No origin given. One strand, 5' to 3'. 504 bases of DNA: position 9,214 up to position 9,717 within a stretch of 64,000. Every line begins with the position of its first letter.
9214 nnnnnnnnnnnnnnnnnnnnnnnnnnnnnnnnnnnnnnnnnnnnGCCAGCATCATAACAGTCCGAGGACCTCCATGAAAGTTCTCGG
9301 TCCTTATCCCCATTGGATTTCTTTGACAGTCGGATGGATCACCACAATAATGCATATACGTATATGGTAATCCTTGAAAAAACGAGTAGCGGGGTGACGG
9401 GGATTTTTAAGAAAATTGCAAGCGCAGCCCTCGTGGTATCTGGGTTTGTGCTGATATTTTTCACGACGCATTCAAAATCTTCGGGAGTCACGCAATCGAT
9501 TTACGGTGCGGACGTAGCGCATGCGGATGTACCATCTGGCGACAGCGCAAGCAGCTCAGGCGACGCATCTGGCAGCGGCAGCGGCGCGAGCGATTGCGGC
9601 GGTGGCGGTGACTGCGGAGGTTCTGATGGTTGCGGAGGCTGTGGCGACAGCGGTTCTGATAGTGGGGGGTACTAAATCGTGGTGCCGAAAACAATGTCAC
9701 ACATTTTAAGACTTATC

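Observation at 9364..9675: Precursor-like peptides with microcin-B17-like cores but an N-terminal hydrophobic helix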

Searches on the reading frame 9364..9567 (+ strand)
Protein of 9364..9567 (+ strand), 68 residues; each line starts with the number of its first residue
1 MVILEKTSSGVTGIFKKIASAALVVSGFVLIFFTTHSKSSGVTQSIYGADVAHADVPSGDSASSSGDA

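Call 20: search_protein_representatives(alignment_id=A2)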
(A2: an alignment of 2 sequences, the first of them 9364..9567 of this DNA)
Query: 2 sequences, 72 profile positions. Proteins with E-value up to 0.001 (for the whole library): 34; up to 1e-10: 2; up to 1e-30: 1. The best 34 are listed.
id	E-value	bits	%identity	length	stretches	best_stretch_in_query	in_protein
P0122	7.3e-41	154.3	-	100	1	1-72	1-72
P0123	3.9e-15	71.8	-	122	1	1-71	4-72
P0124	5.2e-09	52.2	-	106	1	11-68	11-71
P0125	1.5e-08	50.7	-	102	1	1-66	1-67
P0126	1.6e-08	50.7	-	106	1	1-70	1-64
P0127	3.4e-08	49.6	-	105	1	1-66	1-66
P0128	3.3e-07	46.5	-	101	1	1-71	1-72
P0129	1.0e-06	44.9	-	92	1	1-71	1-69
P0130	4.6e-06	42.8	-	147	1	1-66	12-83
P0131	5.6e-06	42.5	-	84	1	1-60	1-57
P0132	9.5e-06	41.8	-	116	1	1-71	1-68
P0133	1.3e-05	41.3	-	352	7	40-70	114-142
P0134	1.5e-05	41.1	-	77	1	1-70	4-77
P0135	2.0e-05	40.7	-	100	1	11-71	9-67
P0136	3.1e-05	40.1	-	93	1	1-68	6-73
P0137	5.4e-05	39.4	-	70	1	12-71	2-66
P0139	1.5e-04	37.9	-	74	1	12-67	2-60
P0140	1.9e-04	37.6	-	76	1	12-71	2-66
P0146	3.6e-04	36.7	-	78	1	1-70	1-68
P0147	3.6e-04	36.7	-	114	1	14-71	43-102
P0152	5.2e-04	36.2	-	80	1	10-71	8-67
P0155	7.0e-04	35.8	-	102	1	2-70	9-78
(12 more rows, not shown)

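Call 25: find_encoding_contigs(protein=P0155, flank=8000, max_places=2)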
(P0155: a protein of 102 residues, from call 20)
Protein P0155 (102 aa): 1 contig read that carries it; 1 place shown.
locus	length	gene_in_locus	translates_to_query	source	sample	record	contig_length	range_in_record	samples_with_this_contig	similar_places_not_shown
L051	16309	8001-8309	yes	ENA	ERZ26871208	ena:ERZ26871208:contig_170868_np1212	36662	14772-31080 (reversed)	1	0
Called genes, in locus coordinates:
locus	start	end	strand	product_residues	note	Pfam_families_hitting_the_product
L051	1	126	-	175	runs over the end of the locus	-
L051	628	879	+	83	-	-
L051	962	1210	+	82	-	-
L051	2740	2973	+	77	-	-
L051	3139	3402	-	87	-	-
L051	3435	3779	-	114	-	PF12599:DUF3768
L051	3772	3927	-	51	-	-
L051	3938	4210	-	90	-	-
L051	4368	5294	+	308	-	PF13814:Replic_Relax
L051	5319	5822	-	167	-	-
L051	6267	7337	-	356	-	PF07568:HisKA_2, PF13581:HATPase_c_2, PF02518:HATPase_c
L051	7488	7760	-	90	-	-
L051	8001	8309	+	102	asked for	-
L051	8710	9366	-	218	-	PF04616:Glyco_hydro_43 (weak)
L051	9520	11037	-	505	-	PF13290:CHB_HEX_C_1, PF13287:Fn3_assoc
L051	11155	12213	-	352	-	PF01471:PG_binding_1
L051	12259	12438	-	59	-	-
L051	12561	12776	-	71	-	-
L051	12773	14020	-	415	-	PF21722:Gly_rich_2 (weak)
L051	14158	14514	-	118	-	-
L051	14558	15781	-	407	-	PF10412:TrwB_AAD_bind (faint)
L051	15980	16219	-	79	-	-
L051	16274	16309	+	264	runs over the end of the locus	-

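Call 29: find_encoding_contigs(protein=P0152, flank=6000, max_places=2)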
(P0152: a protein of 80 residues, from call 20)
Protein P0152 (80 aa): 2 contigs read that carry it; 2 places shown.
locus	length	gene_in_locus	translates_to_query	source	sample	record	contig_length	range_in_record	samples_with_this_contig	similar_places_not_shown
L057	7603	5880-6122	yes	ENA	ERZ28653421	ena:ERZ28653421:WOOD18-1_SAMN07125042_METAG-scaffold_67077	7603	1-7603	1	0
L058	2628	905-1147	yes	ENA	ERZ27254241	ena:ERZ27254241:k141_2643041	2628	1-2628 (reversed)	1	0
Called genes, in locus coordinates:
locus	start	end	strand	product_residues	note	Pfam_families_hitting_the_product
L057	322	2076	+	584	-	PF01471:PG_binding_1, PF13385:Laminin_G_3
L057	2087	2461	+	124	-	-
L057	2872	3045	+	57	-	-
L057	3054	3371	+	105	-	-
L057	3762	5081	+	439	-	-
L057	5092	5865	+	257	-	PF05148:Methyltransf_8 (faint), PF13489:Methyltransf_23, PF08003:Methyltransf_9 (weak), PF13847:Methyltransf_31 (weak), PF08241:Methyltransf_11, PF08242:Methyltransf_12, PF13649:Methyltransf_25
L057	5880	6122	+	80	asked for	-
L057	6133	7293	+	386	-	-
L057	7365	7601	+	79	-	?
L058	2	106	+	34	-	?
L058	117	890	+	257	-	PF05148:Methyltransf_8 (faint), PF13489:Methyltransf_23, PF08003:Methyltransf_9 (weak), PF13847:Methyltransf_31 (weak), PF08241:Methyltransf_11, PF08242:Methyltransf_12, PF13649:Methyltransf_25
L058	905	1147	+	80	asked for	-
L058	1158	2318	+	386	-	-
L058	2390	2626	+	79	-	?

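Call 34: search_protein_families(library=pfam, proteins=[P0140, P0147, P0155, P0137, P0139, P0146], max_evalue=0.1)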
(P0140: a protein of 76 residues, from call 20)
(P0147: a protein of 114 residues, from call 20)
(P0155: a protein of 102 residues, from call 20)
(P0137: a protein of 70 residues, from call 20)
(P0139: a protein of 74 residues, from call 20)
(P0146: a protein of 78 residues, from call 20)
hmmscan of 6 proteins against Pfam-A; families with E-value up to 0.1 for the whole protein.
P0140 (76 aa): 2 families
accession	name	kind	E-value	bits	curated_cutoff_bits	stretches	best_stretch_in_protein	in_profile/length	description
PF25184.1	YxzE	-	1.7e-05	26.1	40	1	11-75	7-62/65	YxzE-like putative bacteriocin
PF20389.3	DUF6684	-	0.098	13.2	24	0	7-29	15-37/79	Family of unknown function (DUF6684)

P0147 (114 aa): 1 family
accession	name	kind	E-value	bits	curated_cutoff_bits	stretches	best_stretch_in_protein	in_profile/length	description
PF25184.1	YxzE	-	6.9e-05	24.2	40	1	51-113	7-63/65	YxzE-like putative bacteriocin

P0155 (102 aa): 0 families

P0137 (70 aa): 1 family
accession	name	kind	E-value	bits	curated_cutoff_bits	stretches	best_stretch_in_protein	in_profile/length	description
PF13273.12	DUF4064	-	0.025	15.2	32.1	1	1-49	1-49/102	Protein of unknown function (DUF4064)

P0139 (74 aa): 0 families

P0146 (78 aa): 1 family
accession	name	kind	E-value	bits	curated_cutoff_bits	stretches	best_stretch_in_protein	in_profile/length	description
PF00916.26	Sulfate_transp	-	0.033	13.4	23.2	1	11-48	25-62/380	Sulfate permease family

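Call 63: find_related_loci(query=A8, collection=metagenome_contigs, flank=7000)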
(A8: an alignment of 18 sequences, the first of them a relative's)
Query A8 (100 aa) in metagenome_contigs; peptide patterns used: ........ (x = any residue, [..] = any of these).
600 stretches matched a pattern (row limit reached: there are more); 3 encode a relative of the query (tblastn E <= 1e-3); 3 distinct loci.
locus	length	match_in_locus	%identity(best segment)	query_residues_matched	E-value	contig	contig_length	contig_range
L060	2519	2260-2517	43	1-79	2e-16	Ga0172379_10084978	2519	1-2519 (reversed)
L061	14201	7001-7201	38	1-71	2e-8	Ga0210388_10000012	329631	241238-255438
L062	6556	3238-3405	45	1-60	6e-7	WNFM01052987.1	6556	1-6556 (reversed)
